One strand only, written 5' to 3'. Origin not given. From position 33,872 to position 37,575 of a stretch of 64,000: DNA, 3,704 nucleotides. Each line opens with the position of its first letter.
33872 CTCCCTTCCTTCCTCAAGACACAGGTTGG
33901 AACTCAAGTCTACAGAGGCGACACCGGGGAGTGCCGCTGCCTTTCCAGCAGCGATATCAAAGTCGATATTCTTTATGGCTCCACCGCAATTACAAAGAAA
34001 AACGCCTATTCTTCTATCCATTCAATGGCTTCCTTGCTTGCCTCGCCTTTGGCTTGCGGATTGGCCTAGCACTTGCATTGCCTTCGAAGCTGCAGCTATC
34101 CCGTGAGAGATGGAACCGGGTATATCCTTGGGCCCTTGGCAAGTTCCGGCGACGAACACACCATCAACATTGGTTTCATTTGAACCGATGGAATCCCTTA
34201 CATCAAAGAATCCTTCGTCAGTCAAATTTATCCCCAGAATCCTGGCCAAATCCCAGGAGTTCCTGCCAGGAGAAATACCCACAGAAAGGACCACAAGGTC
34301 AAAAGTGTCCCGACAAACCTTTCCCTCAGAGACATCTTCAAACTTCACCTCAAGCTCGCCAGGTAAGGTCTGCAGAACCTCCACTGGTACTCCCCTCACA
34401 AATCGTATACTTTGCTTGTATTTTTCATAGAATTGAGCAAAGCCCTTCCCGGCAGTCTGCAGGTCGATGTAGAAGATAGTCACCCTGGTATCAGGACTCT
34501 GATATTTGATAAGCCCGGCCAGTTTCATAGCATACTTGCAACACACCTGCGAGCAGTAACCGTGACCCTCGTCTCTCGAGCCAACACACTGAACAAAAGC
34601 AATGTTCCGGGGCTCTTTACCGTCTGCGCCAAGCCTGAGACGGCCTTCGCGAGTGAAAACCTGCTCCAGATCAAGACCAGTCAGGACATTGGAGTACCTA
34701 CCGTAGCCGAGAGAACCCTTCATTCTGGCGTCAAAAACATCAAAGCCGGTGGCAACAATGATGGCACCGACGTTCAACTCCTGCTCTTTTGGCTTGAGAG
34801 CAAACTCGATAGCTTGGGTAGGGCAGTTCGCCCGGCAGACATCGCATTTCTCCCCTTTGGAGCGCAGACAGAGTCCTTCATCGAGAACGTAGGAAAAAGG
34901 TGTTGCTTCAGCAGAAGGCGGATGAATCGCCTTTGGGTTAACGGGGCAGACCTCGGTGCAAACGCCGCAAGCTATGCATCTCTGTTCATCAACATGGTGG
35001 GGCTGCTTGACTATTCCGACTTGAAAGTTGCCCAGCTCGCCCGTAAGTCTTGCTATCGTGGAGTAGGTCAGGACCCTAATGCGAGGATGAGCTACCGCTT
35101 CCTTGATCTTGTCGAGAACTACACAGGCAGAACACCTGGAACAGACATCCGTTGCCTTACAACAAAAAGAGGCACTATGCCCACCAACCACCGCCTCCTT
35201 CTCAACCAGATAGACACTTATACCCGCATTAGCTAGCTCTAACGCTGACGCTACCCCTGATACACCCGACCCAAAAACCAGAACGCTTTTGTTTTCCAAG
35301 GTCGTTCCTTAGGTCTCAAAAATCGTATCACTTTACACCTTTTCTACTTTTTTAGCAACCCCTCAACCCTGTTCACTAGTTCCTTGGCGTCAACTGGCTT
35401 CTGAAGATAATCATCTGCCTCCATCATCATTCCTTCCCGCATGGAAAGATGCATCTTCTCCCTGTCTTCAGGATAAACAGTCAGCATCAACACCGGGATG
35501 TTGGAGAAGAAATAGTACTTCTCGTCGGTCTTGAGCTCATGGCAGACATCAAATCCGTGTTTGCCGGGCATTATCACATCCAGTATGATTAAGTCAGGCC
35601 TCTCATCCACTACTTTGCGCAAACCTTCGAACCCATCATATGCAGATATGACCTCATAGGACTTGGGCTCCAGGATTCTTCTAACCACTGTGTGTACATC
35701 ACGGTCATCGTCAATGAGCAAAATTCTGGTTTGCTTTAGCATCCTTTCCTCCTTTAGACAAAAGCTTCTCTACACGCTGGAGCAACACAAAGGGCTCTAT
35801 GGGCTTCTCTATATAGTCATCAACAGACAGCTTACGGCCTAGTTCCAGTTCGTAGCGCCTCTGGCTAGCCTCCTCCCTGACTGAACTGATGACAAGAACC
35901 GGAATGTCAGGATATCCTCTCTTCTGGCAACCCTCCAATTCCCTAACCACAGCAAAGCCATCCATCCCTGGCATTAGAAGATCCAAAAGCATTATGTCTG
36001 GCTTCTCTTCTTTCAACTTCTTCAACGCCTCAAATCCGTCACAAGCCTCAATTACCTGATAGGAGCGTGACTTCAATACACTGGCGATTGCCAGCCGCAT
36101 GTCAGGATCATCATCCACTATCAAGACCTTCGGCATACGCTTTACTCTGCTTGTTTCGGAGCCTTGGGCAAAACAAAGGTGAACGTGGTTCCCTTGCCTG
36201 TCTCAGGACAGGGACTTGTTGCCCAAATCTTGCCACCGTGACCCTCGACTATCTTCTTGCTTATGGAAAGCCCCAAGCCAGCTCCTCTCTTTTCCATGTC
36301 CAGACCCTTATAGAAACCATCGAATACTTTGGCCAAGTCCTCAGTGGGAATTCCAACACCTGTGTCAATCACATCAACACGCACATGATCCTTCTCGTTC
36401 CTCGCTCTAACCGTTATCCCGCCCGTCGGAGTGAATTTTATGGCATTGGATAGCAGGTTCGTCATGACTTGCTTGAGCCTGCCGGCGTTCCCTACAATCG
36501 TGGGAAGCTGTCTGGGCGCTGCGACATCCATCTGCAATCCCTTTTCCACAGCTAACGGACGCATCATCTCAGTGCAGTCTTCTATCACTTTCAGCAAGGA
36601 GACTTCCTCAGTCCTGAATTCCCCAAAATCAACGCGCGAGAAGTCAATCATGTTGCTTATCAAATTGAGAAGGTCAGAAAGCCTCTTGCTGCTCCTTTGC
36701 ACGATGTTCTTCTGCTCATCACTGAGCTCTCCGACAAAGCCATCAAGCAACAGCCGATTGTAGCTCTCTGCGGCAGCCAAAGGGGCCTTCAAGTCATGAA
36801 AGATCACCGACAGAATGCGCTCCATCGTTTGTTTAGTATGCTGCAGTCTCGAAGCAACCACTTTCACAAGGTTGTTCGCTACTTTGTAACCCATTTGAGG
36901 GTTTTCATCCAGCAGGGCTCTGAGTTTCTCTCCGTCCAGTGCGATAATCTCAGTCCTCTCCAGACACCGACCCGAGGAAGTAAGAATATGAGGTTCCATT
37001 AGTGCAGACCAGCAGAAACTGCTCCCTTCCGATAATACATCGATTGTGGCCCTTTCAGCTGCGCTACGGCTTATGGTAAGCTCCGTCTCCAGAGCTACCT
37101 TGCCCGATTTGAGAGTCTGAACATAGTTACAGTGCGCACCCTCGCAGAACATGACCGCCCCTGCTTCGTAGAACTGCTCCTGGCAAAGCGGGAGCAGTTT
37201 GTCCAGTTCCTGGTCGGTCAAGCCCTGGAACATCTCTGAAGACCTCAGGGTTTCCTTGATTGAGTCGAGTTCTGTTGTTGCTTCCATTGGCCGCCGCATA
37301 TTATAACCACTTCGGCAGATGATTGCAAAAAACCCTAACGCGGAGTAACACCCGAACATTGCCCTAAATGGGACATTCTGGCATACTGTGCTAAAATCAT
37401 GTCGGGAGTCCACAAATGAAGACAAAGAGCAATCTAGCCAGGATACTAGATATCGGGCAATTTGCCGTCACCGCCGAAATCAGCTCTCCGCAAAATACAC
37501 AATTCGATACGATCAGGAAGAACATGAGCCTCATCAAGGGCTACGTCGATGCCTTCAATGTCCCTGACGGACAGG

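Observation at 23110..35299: Two parallel Hdr-like modules related by gene fission/fusion, linked to MetFV and lacking HdrB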

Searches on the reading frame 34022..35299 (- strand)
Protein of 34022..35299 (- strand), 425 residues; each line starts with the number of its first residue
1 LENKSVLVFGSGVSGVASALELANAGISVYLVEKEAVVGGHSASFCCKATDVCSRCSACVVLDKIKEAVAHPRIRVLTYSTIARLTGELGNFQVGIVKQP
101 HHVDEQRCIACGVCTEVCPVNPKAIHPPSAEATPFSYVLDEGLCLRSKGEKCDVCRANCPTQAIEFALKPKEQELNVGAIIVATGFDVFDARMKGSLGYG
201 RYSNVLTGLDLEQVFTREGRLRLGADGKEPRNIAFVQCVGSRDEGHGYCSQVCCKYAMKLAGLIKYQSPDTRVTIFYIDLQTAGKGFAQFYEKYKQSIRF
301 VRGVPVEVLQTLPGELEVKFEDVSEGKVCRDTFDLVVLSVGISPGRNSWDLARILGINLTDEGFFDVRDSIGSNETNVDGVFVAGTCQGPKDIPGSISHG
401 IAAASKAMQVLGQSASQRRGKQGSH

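Call 3: search_protein_families(library=pfam, proteins=[window:34022-35299:-], max_evalue=0.01)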
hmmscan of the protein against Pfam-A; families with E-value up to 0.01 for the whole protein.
window:34022-35299:- (425 aa): 15 families
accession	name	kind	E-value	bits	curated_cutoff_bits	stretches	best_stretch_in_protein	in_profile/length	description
PF07992.20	Pyr_redox_2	-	1.1e-13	51.7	26.1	1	170-400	93-280/291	Pyridine nucleotide-disulphide oxidoreductase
PF12831.13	FAD_oxidored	-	7.6e-07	29.2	27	1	6-44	2-40/416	FAD dependent oxidoreductase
PF12838.12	Fer4_7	-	2.4e-06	28.4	27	2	107-163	1-52/52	4Fe-4S dicluster domain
PF00037.32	Fer4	-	4.4e-06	26.7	21.1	1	102-121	2-21/24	4Fe-4S binding domain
PF00890.30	FAD_binding_2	-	5.4e-06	26.3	20.4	1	6-43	2-39/414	FAD binding domain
PF13450.12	NAD_binding_8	-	9.1e-06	26.3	21.9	1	8-45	1-38/68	NAD(P)-binding Rossmann-like domain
PF01266.30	DAO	-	1.1e-05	25.6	27.9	1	6-42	2-38/353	FAD dependent oxidoreductase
PF12797.12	Fer4_2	-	3.3e-05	24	24.5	1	101-120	3-22/22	4Fe-4S binding domain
PF13738.12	Pyr_redox_3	-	6.4e-05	22.8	30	0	2-99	163-252/305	Pyridine nucleotide-disulphide oxidoreductase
PF12837.12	Fer4_6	-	9e-05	22.7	25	1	102-121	3-22/24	4Fe-4S binding domain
PF14697.11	Fer4_21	-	0.00027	21.4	35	1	98-121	31-54/59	4Fe-4S dicluster domain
PF01494.25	FAD_binding_3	-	0.00038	20.2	22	1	5-36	3-34/349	FAD binding domain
PF13484.11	Fer4_16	-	0.0062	17.7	30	0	151-167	4-20/66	4Fe-4S double cluster binding domain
PF13237.11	Fer4_10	-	0.0075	16.6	25.5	1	103-121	4-24/53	4Fe-4S dicluster domain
PF01593.30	Amino_oxidase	-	0.0081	15.9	19.8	0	13-44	1-32/443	Flavin containing amine oxidoreductase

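Call 34: search_solved_structures(query=window:34022-35299:-, show_alignments=1, max_evalue=0.00001)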
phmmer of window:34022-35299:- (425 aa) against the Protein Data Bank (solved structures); distinct sequences matched with E-value up to 0.00001: 9.
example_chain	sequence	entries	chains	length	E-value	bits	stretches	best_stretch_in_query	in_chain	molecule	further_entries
5odc_A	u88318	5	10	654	1.5e-95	323.7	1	5-411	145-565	Heterodisulfide reductase, subunit A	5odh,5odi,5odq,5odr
8rvu_a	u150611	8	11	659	4.2e-92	312.3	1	5-408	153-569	H(2):CoB-CoM heterodisulfide,ferredoxin reductase subunit A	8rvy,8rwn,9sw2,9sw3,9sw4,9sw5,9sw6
8rvv_A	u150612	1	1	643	4.3e-92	312.3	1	5-408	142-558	H(2):CoB-CoM heterodisulfide,ferredoxin reductase subunit A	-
9sfi_A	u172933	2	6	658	1.2e-88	300.9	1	3-408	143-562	CoB--CoM heterodisulfide reductase iron-sulfur subunit A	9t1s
7bkb_A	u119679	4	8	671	1.4e-60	208.6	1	4-408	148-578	CoB--CoM heterodisulfide reductase iron-sulfur subunit A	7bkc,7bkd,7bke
6tjr_A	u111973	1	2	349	3.1e-39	138.2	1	176-414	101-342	Fumarate reductase/succinate dehydrogenase flavoprotein domain protein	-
9sw6_H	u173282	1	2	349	7.2e-11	44.8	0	96-170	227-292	Tungsten formylmethanofuran dehydrogenase, subunit F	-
5t5i_F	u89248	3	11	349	5e-10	42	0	98-134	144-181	Tungsten formylmethanofuran dehydrogenase subunit fwdF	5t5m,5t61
9sfi_T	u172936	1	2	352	5.3e-09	38.6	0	86-181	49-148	4Fe-4S ferredoxin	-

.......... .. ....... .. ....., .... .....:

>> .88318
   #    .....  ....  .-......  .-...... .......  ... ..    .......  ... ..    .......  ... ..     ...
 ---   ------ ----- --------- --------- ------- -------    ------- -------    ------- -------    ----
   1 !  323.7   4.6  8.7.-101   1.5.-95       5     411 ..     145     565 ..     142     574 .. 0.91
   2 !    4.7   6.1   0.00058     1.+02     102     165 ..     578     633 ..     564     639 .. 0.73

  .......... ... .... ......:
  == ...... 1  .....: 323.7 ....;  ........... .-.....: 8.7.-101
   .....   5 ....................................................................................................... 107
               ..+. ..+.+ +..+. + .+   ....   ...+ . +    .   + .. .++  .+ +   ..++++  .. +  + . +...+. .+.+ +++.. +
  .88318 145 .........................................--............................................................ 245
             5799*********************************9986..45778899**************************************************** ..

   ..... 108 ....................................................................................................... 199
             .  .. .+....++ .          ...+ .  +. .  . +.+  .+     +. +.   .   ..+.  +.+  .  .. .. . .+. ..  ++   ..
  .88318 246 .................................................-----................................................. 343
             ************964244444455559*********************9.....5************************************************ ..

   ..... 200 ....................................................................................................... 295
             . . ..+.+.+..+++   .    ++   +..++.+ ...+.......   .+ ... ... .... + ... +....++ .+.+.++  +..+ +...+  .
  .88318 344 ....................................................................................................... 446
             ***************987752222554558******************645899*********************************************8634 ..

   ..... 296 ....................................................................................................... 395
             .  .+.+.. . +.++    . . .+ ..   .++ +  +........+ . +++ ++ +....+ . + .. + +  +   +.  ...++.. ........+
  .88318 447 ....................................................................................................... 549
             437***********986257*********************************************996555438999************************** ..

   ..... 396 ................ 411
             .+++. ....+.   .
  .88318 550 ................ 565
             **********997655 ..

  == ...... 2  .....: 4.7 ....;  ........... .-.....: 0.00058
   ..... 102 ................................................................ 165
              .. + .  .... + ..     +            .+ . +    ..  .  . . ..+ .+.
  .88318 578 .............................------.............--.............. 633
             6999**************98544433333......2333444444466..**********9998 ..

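Call 36: search_protein_families(library=ncbifam, proteins=[window:34022-35299:-], max_evalue=0.00001)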
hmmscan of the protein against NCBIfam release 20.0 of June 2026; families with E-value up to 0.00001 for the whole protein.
window:34022-35299:- (425 aa): 17 families
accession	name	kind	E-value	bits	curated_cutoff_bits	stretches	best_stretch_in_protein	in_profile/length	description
NF040770.1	hetero_SS_HdrA2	exception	5e-116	388.7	1100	1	3-413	139-562/777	CoB-CoM heterodisulfide reductase HdrA2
NF041778.1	hetero_SS_HdrA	equivalog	4.5e-95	319.1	1400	1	4-415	143-574/771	ferredoxin:CoB-CoM heterodisulfide reductase subunit HdrA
NF041891.1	hdrA_Methbact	equivalog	4.1e-88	296.5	1300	1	3-410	133-555/762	ferredoxin:CoB-CoM heterodisulfide reductase subunit HdrA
TIGR01292.1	TRX_reduct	equivalog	1.6e-08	33.7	343.45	0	317-411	211-300/300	thioredoxin-disulfide reductase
TIGR04018.1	Bthiol_YpdA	hypoth_equivalog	5e-08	32.1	339.9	0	6-38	2-34/316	YpdA family putative bacillithiol disulfide reductase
NF009410.0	PRK12771.1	subfamily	1e-07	31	516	0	4-40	139-175/566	NAD(P)-binding protein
TIGR01350.1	lipoamide_DH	equivalog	1.8e-07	30.2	408.8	0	5-46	3-43/461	dihydrolipoyl dehydrogenase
TIGR01317.1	GOGAT_sm_gam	subfamily_domain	3.2e-07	29.6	447.7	0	297-407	370-474/485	glutamate synthase small subunit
NF005560.0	PRK07233.1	equivalog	6.3e-07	28.6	252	0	5-48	2-45/435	hypothetical protein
TIGR01372.1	soxA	subfamily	6.3e-07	27.6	1164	1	6-83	171-245/996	sarcosine oxidase subunit alpha family protein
NF042909.1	FMH_DH_FwdF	exception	8.6e-07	28.4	375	1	100-166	132-197/336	tungsten-dependent formylmethanofuran dehydrogenase subunit FwdF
TIGR02734.1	crtI_fam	subfamily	1.2e-06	27.5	238.1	1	6-44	1-39/504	phytoene desaturase family protein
TIGR03467.1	HpnE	equivalog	1.6e-06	27.7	283.05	1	6-51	1-46/430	hydroxysqualene dehydroxylase HpnE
NF045637.1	carotdesatCrtDProt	equivalog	2.3e-06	26.4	580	1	6-51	1-46/485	1-hydroxycarotenoid 3,4-desaturase CrtD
NF004789.0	PRK06134.1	subfamily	2.6e-06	26.3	747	1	3-44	12-53/581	FAD-dependent oxidoreductase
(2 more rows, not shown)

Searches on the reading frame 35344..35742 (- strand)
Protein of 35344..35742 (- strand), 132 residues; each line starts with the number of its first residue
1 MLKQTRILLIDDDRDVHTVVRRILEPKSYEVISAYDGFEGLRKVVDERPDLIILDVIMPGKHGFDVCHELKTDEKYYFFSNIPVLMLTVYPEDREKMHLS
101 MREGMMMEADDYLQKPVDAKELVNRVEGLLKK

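Call 6: search_protein_families(library=pfam, proteins=[window:35344-35742:-], max_evalue=0.00001)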
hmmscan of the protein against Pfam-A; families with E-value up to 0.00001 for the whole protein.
window:35344-35742:- (132 aa): 1 family
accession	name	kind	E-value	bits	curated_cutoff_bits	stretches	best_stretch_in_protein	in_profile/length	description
PF00072.30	Response_reg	-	2e-23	83.1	30.2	1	7-127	1-111/111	Response regulator receiver domain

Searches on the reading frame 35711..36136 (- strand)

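Call 6: search_protein_families(library=pfam, proteins=[window:35711-36136:-], max_evalue=0.00001)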
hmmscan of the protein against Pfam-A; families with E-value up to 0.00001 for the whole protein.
window:35711-36136:- (141 aa): 1 family
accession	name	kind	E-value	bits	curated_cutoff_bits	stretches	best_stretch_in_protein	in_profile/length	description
PF00072.30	Response_reg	-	2.5e-24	86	30.2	1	4-122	1-110/111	Response regulator receiver domain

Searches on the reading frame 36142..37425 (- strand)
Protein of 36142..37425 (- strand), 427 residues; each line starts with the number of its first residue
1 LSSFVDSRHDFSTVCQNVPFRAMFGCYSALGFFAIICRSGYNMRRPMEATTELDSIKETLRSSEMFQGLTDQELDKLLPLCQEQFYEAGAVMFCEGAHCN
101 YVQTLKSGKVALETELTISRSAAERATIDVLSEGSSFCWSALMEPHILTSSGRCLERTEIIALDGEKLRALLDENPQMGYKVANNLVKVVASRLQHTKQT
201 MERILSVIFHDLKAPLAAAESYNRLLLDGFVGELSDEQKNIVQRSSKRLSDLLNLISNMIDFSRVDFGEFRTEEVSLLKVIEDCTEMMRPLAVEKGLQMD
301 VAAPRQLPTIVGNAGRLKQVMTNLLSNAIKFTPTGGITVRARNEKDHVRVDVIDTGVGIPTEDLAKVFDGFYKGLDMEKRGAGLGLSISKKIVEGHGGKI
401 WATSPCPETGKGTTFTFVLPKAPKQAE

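Call 6: search_protein_families(library=pfam, proteins=[window:36142-37425:-], max_evalue=0.00001)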
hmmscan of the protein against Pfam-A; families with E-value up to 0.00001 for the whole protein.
window:36142-37425:- (427 aa): 3 families
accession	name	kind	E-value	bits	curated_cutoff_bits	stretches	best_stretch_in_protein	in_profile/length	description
PF02518.31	HATPase_c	-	6.3e-31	107.5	26.4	1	313-422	2-110/111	Histidine kinase-, DNA gyrase B-, and HSP90-like ATPase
PF00512.31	HisKA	-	3.4e-10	40.3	26.9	1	201-266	2-64/66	His Kinase A (phospho-acceptor) domain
PF00027.35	cNMP_binding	-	1.3e-09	38.3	27.5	1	84-175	2-89/89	Cyclic nucleotide-binding domain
